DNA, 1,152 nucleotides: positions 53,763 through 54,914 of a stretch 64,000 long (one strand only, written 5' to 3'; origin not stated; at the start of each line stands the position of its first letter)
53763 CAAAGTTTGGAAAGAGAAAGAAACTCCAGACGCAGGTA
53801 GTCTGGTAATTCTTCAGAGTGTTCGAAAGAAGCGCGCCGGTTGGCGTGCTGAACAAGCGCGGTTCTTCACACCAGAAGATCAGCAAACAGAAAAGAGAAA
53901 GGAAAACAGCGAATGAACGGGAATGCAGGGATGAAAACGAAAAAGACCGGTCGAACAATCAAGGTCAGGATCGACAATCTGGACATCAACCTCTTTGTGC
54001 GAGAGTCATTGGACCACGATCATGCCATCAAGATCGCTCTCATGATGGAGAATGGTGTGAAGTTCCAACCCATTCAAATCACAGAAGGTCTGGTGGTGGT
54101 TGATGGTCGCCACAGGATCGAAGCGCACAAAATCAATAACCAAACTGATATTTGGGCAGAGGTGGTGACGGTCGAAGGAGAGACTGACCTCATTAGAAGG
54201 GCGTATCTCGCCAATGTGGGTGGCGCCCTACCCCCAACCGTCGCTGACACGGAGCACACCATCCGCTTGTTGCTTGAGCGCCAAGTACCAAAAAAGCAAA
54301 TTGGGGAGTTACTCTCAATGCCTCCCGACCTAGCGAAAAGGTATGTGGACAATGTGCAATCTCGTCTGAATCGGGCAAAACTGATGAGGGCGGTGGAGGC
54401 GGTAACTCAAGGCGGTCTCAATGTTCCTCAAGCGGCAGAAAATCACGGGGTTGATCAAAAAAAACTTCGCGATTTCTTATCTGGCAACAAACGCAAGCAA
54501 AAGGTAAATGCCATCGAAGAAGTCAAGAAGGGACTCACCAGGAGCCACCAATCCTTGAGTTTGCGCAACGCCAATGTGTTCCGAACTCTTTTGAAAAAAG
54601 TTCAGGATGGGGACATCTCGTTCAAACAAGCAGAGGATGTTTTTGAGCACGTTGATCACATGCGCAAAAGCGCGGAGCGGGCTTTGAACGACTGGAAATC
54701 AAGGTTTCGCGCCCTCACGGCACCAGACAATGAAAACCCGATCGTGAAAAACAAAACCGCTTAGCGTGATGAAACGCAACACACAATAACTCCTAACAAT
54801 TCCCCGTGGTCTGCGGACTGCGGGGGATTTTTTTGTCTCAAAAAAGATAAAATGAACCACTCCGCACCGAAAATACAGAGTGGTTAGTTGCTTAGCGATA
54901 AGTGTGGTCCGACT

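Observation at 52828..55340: Island between holB and frr: uncharacterised three-gene operon ending in a ParB-like nuclease-domain protein, convergent with a RelE toxin-antitoxin pair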

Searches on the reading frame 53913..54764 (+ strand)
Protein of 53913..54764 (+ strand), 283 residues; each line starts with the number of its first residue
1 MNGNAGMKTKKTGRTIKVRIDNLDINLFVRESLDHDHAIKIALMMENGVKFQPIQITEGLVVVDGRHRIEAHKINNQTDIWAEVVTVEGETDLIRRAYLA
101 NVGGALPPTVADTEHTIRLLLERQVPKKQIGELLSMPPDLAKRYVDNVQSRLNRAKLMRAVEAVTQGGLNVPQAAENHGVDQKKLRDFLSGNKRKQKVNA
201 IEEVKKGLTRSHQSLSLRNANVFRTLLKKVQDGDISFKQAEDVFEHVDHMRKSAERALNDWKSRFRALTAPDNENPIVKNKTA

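Call 3: search_protein_families(library=pfam, proteins=[window:53913-54764:+], max_evalue=1)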
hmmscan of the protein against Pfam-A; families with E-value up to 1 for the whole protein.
window:53913-54764:+ (283 aa): 7 families
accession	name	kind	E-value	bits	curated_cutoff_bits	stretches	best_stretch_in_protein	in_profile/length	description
PF02637.23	GatB_Yqey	-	0.0055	17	27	1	201-256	21-78/148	GatB domain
PF13384.12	HTH_23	-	0.0063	16.8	24.6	0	158-182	8-31/50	Homeodomain-like domain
PF05225.22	HTH_psq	-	0.009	16.2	20.4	1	155-180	3-28/45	helix-turn-helix, Psq domain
PF13518.12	HTH_28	-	0.012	16.2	25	1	159-190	4-34/52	Helix-turn-helix domain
PF23739.1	HTH_72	-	0.012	16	27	1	174-204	34-63/70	HTH 3-helical bundle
PF01527.26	HTH_Tnp_1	-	0.025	15.2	24.1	1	158-202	13-57/75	Transposase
PF19965.4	VMAP-M2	-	0.076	13.2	27.7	0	148-216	53-118/214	vWA-MoxR associated protein middle region (VMAP-M) 2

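Call 4: search_protein_families(library=ncbifam, proteins=[window:53913-54764:+], max_evalue=1)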
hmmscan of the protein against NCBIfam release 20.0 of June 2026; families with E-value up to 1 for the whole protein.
window:53913-54764:+ (283 aa): 2 families
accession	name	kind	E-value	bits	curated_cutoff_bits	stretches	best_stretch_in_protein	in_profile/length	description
NF004014.0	PRK05477.1-4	equivalog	0.026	13.3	414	1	197-257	342-405/475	Asp-tRNA(Asn)/Glu-tRNA(Gln) amidotransferase subunit GatB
NF002140.0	PRK00977.1-4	equivalog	0.049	13.4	71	1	225-275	21-71/81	exodeoxyribonuclease VII small subunit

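Call 5: search_protein_families(library=padloc, proteins=[window:53913-54764:+], max_evalue=1)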
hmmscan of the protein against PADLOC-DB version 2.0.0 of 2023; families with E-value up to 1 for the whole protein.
window:53913-54764:+ (283 aa): 0 families

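Call 6: search_protein_families(library=phrogs, proteins=[window:53913-54764:+], max_evalue=1)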
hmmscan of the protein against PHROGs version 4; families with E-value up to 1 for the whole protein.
window:53913-54764:+ (283 aa): 8 families
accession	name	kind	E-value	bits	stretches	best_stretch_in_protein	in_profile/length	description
phrog_3264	-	DNA, RNA and nucleotide metabolism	1.4e-06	29.2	1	4-95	38-131/337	ParB-like partition protein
phrog_1033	-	DNA, RNA and nucleotide metabolism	2.2e-05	25.4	1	10-96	28-126/334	ParB-like partition protein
phrog_12305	-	DNA, RNA and nucleotide metabolism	0.0067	16.6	1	24-73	15-65/271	ParB-like partition protein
phrog_12278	-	tail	0.021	15.1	1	164-262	110-213/448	tail fiber protein/ lysozyme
phrog_18056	-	DNA, RNA and nucleotide metabolism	0.025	14.5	1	52-90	39-77/387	ParB-like partition nuclease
phrog_34736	-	unknown function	0.042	14.8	1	125-166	22-63/147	-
phrog_4779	-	transcription regulation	0.12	13.9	1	168-209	15-57/98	transcriptional regulator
phrog_30838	-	unknown function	0.47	10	1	73-117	279-322/449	-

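Call 12: find_homologous_proteins(query=window:53913-54764:+)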
Query window:53913-54764:+ (283 aa): 68 proteins with E <= 0.001 among 1143 candidates.
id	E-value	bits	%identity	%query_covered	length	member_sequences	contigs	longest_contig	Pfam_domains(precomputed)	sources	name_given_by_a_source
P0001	1.6e-180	616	100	100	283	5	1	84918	-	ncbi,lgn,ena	-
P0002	1.0e-83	299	53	92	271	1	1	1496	-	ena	-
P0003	1.8e-81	292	52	93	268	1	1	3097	PF02195.27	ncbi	-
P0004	1.1e-80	289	51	92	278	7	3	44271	-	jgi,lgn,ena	-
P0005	1.4e-80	289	52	93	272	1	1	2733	PF02195.27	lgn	-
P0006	1.7e-79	285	52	91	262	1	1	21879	-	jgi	jgi:hypothetical protein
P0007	1.7e-78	282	51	92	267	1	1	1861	-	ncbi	-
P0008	2.1e-78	282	52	91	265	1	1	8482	-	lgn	-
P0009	9.5e-77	276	51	89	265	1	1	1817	-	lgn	-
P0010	1.2e-76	276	50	90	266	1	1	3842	-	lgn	-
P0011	5.5e-76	274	50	90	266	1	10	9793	-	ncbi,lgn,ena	-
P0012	5.7e-76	274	51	88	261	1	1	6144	-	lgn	-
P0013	7.3e-76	273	49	93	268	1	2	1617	-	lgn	-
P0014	3.9e-75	271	48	95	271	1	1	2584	PF02195.27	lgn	-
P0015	8.2e-75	270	51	92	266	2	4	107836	-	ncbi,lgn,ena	-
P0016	1.2e-74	269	47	91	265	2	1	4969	PF02195.27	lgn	-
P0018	2.5e-74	268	49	90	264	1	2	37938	PF02195.27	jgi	jgi:hypothetical protein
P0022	1.5e-72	262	49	89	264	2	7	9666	PF02195.27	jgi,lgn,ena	-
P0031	6.1e-71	257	47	90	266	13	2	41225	PF02195.27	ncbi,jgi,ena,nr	ncbi:MAG TPA: ParB N-terminal domain-containing protein [bacterium]|nr:ParB N-terminal domain-contai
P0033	9.4e-71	257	46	91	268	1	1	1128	PF02195.27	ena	-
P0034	1.2e-70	256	48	91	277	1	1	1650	PF02195.27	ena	-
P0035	5.3e-70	254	47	88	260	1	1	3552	PF02195.27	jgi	jgi:ParB-like chromosome segregation protein Spo0J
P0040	1.6e-68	249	46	91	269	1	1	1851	PF02195.27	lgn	-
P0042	7.9e-68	247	46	94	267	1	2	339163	-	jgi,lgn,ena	-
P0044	7.5e-67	244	48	90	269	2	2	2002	PF02195.27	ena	-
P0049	1.0e-63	234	44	93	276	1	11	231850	-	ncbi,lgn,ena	-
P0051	3.5e-63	232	42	93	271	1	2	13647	PF02195.27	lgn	-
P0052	3.9e-63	232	44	92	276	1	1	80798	PF02195.27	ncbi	-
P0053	7.6e-63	231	42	89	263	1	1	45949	PF02195.27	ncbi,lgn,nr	ncbi:MAG: ParB N-terminal domain-containing protein [Candidatus Zambryskibacteria bacterium]|nr:ParB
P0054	3.0e-62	229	45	89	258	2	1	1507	PF02195.27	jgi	jgi:ParB-like chromosome segregation protein Spo0J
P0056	1.0e-61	227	45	92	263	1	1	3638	PF02195.27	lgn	-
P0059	5.0e-60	221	45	92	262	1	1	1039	PF02195.27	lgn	-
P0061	3.9e-59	219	42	91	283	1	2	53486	PF02195.27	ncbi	-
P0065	1.4e-54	204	41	88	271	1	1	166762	-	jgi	jgi:hypothetical protein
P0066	1.0e-51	194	52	64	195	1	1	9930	PF02195.27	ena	-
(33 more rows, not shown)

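Call 14: find_encoding_contigs(protein=P0042, flank=6000, max_places=2)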
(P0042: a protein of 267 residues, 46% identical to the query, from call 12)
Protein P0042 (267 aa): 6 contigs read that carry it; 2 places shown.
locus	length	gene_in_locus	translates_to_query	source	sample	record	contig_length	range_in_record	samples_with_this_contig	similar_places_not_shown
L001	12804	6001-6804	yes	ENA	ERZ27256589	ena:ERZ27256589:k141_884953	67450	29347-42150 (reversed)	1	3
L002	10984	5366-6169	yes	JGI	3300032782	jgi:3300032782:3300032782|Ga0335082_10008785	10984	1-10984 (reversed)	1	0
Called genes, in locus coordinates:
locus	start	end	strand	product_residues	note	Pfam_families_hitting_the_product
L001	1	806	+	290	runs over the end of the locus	PF12705:PDDEXK_1, PF01930:Cas_Cas4 (weak)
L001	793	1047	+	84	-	PF01035:DNA_binding_1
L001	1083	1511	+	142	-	-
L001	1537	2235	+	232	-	PF03167:UDG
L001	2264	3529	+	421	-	PF00675:Peptidase_M16, PF05193:Peptidase_M16_C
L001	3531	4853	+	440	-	PF05193:Peptidase_M16_C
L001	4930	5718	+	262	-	-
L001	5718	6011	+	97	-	-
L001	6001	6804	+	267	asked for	-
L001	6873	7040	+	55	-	-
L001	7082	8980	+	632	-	PF01411:tRNA-synt_2c, PF07973:tRNA_SAD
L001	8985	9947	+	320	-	-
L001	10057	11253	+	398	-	-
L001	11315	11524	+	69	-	PF01176:eIF-1a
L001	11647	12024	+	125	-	PF00416:Ribosomal_S13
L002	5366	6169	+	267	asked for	-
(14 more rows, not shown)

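Call 15: find_encoding_contigs(protein=P0049, flank=6000, max_places=2)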
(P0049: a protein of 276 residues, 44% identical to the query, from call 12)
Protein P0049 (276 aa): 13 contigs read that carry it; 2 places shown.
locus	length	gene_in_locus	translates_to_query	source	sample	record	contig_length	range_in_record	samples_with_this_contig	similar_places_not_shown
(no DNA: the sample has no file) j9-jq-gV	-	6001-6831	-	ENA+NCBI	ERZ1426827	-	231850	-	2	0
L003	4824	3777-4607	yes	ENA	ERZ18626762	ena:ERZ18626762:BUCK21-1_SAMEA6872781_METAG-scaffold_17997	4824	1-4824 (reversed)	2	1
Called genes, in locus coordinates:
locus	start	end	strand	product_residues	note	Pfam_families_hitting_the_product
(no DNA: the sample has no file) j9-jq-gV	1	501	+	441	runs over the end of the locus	PF00989:PAS, PF13426:PAS_9, PF00512:HisKA, PF02518:HATPase_c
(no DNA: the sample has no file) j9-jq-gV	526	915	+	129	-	PF00072:Response_reg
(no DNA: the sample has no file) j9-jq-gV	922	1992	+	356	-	-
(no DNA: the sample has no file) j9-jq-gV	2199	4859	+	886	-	PF01326:PPDK_N, PF00391:PEP-utilizers, PF02896:PEP-utilizers_C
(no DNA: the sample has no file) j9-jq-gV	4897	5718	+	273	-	-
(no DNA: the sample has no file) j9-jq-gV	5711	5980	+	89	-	-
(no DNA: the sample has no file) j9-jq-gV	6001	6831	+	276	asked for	-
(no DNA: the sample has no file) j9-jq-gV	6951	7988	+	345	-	PF00704:Glyco_hydro_18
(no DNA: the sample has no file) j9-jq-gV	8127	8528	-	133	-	-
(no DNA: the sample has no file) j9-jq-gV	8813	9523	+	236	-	PF13739:PdaC, PF11738:DUF3298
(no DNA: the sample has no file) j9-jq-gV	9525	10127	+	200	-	PF09335:VTT_dom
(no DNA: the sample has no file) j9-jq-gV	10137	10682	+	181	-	PF01625:PMSR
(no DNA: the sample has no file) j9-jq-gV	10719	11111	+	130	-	PF01641:SelR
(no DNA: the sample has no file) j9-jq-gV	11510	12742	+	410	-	PF13742:tRNA_anti_2, PF01336:tRNA_anti-codon (weak), PF02601:Exonuc_VII_L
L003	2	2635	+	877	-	?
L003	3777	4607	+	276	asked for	-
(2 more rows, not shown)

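Call 16: find_encoding_contigs(protein=P0065, flank=6000, max_places=2)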
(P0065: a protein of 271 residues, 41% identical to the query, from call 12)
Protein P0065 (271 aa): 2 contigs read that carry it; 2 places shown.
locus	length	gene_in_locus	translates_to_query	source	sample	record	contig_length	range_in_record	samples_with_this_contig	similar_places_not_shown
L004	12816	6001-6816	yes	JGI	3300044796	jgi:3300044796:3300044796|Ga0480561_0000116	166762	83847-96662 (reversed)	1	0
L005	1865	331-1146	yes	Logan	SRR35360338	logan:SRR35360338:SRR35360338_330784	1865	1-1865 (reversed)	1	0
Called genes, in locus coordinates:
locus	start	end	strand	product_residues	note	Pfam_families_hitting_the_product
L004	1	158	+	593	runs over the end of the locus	PF01411:tRNA-synt_2c, PF07973:tRNA_SAD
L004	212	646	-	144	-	PF00196:GerE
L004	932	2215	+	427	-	-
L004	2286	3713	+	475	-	-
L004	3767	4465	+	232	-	-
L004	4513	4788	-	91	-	-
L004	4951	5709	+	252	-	-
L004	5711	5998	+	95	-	-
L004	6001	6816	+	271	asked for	-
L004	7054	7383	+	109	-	PF01176:eIF-1a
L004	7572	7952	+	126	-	PF00416:Ribosomal_S13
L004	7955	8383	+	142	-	PF00411:Ribosomal_S11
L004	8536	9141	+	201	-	PF00163:Ribosomal_S4, PF01479:S4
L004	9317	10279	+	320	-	PF01193:RNA_pol_L, PF13656:RNA_pol_L_2 (faint), PF01000:RNA_pol_A_bac, PF03118:RNA_pol_A_CTD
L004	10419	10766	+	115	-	PF01196:Ribosomal_L17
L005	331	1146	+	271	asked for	-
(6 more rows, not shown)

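Call 22: search_solved_structures(query=A3, max_evalue=1, show_alignments=2)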
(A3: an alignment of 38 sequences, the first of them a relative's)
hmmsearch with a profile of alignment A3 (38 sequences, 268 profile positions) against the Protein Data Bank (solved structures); distinct sequences matched with E-value up to 1: 17.
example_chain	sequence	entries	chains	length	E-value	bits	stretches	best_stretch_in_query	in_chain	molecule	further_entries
8vd6_A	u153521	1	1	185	0.0001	24.8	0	107-180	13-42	CAP REPEAT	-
1zlj_A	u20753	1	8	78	0.0021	20.5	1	102-155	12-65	Dormancy Survival Regulator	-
1zlk_A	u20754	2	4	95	0.0035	19.8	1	102-155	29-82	Dormancy Survival Regulator | TWO COMPONENT TRANSCRIPTIONAL REGULATORY PROTEIN DEVR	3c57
5jsb_B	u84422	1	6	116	0.0095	18.4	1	162-259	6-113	Mcl-1 inhibitor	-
4umk_A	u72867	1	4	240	0.015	17.7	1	21-82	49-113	PROBABLE CHROMOSOME-PARTITIONING PROTEIN PARB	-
3c3w_A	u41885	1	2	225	0.017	17.5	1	102-154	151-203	TWO COMPONENT TRANSCRIPTIONAL REGULATORY PROTEIN DEVR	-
7x1k_A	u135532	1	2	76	0.028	16.8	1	105-158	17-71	Chemotaxis protein CheY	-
4wt0_B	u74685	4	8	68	0.04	16.3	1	104-156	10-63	Response regulator receiver domain protein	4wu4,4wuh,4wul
4wsz_A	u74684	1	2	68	0.054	15.9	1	104-156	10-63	Response regulator receiver domain protein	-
4zmr_A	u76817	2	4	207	0.077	15.4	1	105-156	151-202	Response regulator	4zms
4ldz_A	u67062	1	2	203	0.084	15.3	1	102-155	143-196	Transcriptional regulatory protein DesR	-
4hye_A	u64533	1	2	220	0.09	15.2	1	105-156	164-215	Response regulator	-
1zxj_A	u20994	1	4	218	0.16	14.4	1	168-259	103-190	Hypothetical protein MG377 homolog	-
6sdk_A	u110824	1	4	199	0.19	14.1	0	5-79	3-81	Stage 0 sporulation protein J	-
6dkm_B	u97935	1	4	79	0.22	13.9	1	196-247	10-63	DHD131_B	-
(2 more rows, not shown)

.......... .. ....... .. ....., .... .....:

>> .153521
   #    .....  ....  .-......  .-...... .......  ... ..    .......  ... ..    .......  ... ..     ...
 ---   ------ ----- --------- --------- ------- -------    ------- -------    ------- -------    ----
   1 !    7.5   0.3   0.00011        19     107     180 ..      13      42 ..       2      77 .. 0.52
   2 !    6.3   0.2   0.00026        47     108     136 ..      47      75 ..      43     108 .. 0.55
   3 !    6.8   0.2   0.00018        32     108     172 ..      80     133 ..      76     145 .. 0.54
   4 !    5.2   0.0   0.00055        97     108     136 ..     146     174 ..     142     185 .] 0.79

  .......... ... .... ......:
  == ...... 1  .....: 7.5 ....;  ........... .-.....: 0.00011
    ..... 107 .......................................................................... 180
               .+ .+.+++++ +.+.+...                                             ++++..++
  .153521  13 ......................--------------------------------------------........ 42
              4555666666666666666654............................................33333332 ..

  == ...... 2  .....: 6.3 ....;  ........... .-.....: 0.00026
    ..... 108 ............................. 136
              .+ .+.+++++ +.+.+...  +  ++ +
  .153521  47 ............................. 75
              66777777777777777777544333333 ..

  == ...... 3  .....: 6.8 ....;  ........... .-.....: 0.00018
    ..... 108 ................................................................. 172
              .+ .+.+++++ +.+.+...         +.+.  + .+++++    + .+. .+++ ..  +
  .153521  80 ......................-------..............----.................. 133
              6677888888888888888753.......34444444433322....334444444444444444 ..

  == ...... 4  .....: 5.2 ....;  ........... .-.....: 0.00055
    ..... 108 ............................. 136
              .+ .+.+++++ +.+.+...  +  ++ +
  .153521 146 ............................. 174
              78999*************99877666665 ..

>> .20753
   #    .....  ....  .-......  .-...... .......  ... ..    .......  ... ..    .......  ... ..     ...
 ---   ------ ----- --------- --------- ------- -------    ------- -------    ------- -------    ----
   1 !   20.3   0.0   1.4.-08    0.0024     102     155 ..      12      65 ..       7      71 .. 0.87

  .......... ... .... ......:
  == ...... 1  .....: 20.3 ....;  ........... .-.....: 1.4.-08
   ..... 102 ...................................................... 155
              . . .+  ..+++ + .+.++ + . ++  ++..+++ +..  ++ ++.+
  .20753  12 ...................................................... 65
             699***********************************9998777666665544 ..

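Call 23: find_related_loci(query=A3, collection=genome_contigs, flank=8000)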
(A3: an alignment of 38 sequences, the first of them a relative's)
Query A3 (283 aa) in genome_contigs; peptide patterns used: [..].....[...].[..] (x = any residue, [..] = any of these).
117 stretches matched a pattern; 34 encode a relative of the query (tblastn E <= 1e-3); 34 distinct loci.
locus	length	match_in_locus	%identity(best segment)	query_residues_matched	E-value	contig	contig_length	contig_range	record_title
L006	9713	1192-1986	49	3-267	2e-88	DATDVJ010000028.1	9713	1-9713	MAG TPA_asm: Candidatus Paceibacterota bacterium isolate SMAG_U8081 k141_32978, whole genome shotgun sequence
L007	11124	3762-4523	51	14-268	2e-85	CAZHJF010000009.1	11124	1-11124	MAG TPA_asm: uncultured Candidatus Saccharibacteria bacterium isolate SRP286056_co1_564 genome assembly, contig: NODE_75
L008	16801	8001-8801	50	2-269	4e-84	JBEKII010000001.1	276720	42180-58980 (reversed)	MAG: Minisyncoccia bacterium isolate SPRUCE 297 SPRUCE_297_1, whole genome shotgun sequence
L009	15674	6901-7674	51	12-270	3e-81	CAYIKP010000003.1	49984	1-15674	MAG TPA_asm: uncultured Candidatus Saccharibacteria bacterium isolate ERP119705_co23_581 genome assembly, contig: NODE_3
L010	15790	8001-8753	47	16-269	9e-80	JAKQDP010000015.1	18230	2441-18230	MAG: bacterium isolate USDE_maxbin.058 k141_1269486, whole genome shotgun sequence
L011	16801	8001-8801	47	7-276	1e-78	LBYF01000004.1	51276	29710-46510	MAG: Parcubacteria group bacterium GW2011_GWA2_40_14 UT81_C0004, whole genome shotgun sequence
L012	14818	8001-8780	47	9-267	6e-78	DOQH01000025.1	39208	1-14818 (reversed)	MAG TPA_asm: Candidatus Magasanikbacteria bacterium isolate UBA10142 contig_28814, whole genome shotgun sequence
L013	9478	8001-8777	50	7-270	7e-78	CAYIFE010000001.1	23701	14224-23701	MAG TPA_asm: uncultured Candidatus Saccharibacteria bacterium isolate ERP119705_co1_1103 genome assembly, contig: NODE_2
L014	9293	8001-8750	49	18-268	6e-77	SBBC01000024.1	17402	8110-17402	MAG: Candidatus Microgenomatus auricola isolate Bin_28_1_1 Hy_contig36227, whole genome shotgun sequence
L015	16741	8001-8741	45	3-268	2e-76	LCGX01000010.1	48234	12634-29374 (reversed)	MAG: Candidatus Nomurabacteria bacterium GW2011_GWF2_43_8 UW07_C0010, whole genome shotgun sequence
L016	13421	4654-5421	48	7-266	1e-75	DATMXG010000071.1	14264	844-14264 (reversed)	MAG TPA_asm: Candidatus Methylomirabilis sp. isolate SMAG_U13114 k141_206233, whole genome shotgun sequence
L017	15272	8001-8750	47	7-265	2e-74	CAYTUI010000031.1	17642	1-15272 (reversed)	MAG TPA_asm: uncultured Gammaproteobacteria bacterium isolate SRP062349_co4_110 genome assembly, contig: NODE_637_length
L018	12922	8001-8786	44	14-275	1e-72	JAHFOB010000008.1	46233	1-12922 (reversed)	MAG: Candidatus Zambryskiibacteriota bacterium isolate nzgw494 NODE_281_length_46234_cov_3.873029, whole genome shotgun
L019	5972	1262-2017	45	19-271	3e-72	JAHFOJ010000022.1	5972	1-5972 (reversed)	MAG: Candidatus Giovannonibacteria bacterium isolate nzgw500 NODE_46531_length_5973_cov_3.923445, whole genome shotgun s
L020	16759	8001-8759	44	14-268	2e-71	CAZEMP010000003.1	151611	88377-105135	MAG TPA_asm: uncultured Candidatus Saccharibacteria bacterium isolate SRP178908_co1_101 genome assembly, contig: NODE_34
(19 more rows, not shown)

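Call 57: search_protein_families(library=pfam, alignment_id=A3, max_evalue=0.01)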
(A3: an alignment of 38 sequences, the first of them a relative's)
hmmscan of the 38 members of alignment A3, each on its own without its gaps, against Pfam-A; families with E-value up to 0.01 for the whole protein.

A. member 1, P0001 (283 aa): 3 families
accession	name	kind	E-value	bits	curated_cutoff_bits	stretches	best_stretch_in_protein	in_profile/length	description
PF02637.23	GatB_Yqey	-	0.0055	17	27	0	201-256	21-78/148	GatB domain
PF13384.12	HTH_23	-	0.0063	16.8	24.6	0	158-182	8-31/50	Homeodomain-like domain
PF05225.22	HTH_psq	-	0.009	16.2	20.4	0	155-180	3-28/45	helix-turn-helix, Psq domain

B. families by the number of members that match (of 38 scanned): 19 families
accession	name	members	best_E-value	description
PF05225.22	HTH_psq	16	1.1e-05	helix-turn-helix, Psq domain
PF13384.12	HTH_23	15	6.1e-07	Homeodomain-like domain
PF13518.12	HTH_28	7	7.9e-05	Helix-turn-helix domain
PF13542.12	HTH_Tnp_ISL3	6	2.7e-05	Helix-turn-helix domain of transposase family ISL3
PF02637.23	GatB_Yqey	5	2.7e-05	GatB domain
PF01527.26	HTH_Tnp_1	3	0.0005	Transposase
PF02796.21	HTH_7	2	0.0002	Helix-turn-helix domain of resolvase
PF05974.18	DUF892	2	0.0031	Domain of unknown function (DUF892)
PF07195.17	FliD_C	2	0.0067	Flagellar hook-associated protein 2 C-terminus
PF00196.25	GerE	1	3.9e-05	Bacterial regulatory proteins, luxR family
PF13551.12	HTH_29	1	0.00028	Winged helix-turn helix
PF18541.7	RuvC_III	1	0.00081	RuvC endonuclease subdomain 3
PF18834.6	LPD22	1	0.0024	Large polyvalent protein associated domain 22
PF08349.16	DUF1722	1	0.0036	Protein of unknown function (DUF1722)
PF12789.12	PTR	1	0.0037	Phage tail repeat like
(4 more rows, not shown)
